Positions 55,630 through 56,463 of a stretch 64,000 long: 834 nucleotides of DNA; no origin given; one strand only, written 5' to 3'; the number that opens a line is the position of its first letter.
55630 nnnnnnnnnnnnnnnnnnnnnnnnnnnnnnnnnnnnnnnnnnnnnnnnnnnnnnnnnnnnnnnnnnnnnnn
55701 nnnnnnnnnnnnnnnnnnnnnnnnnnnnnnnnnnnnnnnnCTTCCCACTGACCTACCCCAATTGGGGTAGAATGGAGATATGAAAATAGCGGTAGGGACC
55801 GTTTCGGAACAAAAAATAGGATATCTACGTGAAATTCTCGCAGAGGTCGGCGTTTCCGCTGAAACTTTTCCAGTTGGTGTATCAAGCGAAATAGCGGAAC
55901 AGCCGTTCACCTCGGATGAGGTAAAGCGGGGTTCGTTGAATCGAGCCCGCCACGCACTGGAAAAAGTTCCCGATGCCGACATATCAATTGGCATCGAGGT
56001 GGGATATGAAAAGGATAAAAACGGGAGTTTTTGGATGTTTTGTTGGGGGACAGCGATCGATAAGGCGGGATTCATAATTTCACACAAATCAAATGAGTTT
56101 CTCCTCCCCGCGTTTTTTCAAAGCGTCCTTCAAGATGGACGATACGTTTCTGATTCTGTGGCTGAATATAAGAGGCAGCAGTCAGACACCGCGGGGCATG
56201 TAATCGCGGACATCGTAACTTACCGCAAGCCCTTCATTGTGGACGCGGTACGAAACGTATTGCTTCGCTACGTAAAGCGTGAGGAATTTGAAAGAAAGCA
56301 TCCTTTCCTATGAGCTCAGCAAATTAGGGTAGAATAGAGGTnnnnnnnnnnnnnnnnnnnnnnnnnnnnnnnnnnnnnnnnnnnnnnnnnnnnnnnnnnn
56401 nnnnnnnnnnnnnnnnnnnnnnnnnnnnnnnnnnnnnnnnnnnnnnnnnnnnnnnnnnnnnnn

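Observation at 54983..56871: Three-gene cassette (membrane-anchored PD-(D/E)xK nuclease, YjjX-type ITPase/XTPase, paralogous soluble PD-(D/E)xK nuclease) bounded by perfect 51-nt direct repeats: candidate undescribed system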

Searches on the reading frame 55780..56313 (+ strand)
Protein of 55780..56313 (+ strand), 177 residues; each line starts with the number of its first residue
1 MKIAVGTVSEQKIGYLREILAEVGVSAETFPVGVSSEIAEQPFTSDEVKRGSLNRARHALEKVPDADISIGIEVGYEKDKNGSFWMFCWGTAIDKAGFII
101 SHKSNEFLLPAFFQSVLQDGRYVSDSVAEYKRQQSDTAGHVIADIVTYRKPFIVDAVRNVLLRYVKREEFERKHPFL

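Call 4: search_protein_families(library=pfam, proteins=[window:55780-56313:+], max_evalue=0.1)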
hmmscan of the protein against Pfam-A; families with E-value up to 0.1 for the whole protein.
window:55780-56313:+ (177 aa): 2 families
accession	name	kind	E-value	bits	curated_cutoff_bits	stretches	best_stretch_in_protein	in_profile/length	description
PF01931.24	NTPase_I-T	-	4.9e-18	65.9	25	1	8-135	3-128/162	Protein of unknown function DUF84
PF21075.3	GDH_ACT1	-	0.093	13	23.7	0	137-163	56-82/144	Glutamate dehydrogenase, ACT1 domain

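Call 9: search_protein_families(library=padloc, proteins=[window:55780-56313:+], max_evalue=0.1)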
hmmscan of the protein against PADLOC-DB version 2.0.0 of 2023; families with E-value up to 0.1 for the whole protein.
window:55780-56313:+ (177 aa): 0 families

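Call 27: find_homologous_proteins(query=window:55780-56313:+)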
Query window:55780-56313:+ (177 aa): 42 proteins with E <= 0.001 among 139 candidates.
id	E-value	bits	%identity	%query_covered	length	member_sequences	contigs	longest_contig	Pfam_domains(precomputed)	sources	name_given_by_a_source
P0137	1.3e-111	388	100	100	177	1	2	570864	PF01931.26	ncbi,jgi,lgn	-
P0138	1.2e-46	176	51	94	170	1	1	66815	PF01931.26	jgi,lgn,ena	-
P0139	1.3e-46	176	52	96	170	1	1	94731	PF01931.26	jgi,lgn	jgi:non-canonical (house-cleaning) NTP pyrophosphatase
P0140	7.8e-45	170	48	95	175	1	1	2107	PF01931.26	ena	-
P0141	3.3e-44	168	46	96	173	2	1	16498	PF01931.26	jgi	-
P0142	4.7e-44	168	49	95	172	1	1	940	PF01931.26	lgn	-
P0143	5.2e-44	168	46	93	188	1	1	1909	PF01931.26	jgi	-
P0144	1.6e-43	166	45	97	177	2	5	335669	PF01931.26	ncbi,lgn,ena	-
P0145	4.5e-43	165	49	94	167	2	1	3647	PF01931.26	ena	-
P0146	1.3e-42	163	47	94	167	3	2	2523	PF01931.26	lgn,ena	-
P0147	2.0e-42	163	47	95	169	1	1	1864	PF01931.26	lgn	-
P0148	2.1e-42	163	48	94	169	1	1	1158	PF01931.26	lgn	-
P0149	2.5e-42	162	48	98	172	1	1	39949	PF01931.26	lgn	-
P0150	2.8e-42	162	44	97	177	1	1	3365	PF01931.26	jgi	jgi:non-canonical (house-cleaning) NTP pyrophosphatase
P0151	3.8e-42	162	46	97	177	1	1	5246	PF01931.26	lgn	-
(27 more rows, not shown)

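Call 28: find_encoding_contigs(protein=P0139, flank=5000, max_places=2)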
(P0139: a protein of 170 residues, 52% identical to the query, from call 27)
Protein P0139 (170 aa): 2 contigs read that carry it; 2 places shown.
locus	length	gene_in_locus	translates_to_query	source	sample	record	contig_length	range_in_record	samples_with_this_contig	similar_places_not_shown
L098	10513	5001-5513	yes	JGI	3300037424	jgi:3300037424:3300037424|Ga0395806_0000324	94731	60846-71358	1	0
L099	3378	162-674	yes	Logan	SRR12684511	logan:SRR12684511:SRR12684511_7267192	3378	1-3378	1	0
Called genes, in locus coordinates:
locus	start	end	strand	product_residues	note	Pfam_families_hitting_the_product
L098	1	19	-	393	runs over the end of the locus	PF13632:Glyco_trans_2_3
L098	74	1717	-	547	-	-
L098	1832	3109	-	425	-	PF03446:NAD_binding_2 (weak), PF03721:UDPG_MGDP_dh_N, PF00984:UDPG_MGDP_dh, PF03720:UDPG_MGDP_dh_C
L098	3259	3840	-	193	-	PF00300:His_Phos_1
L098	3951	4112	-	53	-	-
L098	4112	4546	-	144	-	-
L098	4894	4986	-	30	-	-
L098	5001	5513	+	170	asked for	PF01931:NTPase_I-T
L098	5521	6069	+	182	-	PF01928:CYTH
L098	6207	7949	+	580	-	-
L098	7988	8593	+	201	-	PF02075:RuvC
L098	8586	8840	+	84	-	PF16325:Peptidase_U32_C, PF03144:GTP_EFTU_D2 (weak)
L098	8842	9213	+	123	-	PF18894:PhageMetallopep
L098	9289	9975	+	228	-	-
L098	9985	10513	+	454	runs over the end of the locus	PF02878:PGM_PMM_I, PF02879:PGM_PMM_II, PF02880:PGM_PMM_III, PF00408:PGM_PMM_IV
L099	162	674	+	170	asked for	PF01931:NTPase_I-T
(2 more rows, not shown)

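Call 29: find_encoding_contigs(protein=P0144, flank=5000, max_places=2)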
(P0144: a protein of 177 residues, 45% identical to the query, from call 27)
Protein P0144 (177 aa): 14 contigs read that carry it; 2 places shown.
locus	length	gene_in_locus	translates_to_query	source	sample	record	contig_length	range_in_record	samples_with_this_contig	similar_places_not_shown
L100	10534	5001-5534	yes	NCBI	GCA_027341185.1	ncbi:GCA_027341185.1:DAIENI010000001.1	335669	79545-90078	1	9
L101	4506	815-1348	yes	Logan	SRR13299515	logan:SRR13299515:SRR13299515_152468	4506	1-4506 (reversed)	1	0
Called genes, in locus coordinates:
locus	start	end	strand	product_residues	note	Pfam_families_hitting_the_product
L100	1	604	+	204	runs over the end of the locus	-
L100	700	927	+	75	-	-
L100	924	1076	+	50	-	-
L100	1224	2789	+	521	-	PF25919:BSH_CusB (faint), PF00364:Biotin_lipoyl (faint), PF25917:BSH_RND (weak), PF25881:HH_YBHG (faint)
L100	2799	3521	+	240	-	PF02463:SMC_N (faint), PF00005:ABC_tran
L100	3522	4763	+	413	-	PF12704:MacB_PCD, PF02687:FtsX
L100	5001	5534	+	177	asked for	PF01931:NTPase_I-T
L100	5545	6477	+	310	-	PF00413:Peptidase_M10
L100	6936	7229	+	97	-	PF00581:Rhodanese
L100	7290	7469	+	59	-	-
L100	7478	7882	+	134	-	PF07883:Cupin_2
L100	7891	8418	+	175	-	PF04173:DoxD (weak)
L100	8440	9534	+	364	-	PF00149:Metallophos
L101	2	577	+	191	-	?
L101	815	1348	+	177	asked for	PF01931:NTPase_I-T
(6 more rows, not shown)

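Call 36: search_protein_families(library=ncbifam, proteins=[window:55780-56313:+], max_evalue=0.1)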
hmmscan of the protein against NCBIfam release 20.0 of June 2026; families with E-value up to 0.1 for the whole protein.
window:55780-56313:+ (177 aa): 5 families
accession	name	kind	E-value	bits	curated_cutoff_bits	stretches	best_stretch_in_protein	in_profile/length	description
NF002850.0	PRK03114.1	equivalog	6.7e-21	74.6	199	1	1-134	1-128/169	DUF84 family protein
NF003039.0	PRK03941.1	equivalog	1.4e-14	54.3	199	1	1-125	1-124/176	NTPase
TIGR00258.1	TIGR00258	equivalog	5.5e-13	49.4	117.1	1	5-125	1-118/168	inosine/xanthosine triphosphatase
NF003459.0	PRK05074.1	equivalog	1.9e-11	44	175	1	2-130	6-130/176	inosine/xanthosine triphosphatase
NF002250.0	PRK01170.1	subfamily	3.1e-10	40.1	489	1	1-165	150-315/322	bifunctional pantetheine-phosphate adenylyltransferase/NTP phosphatase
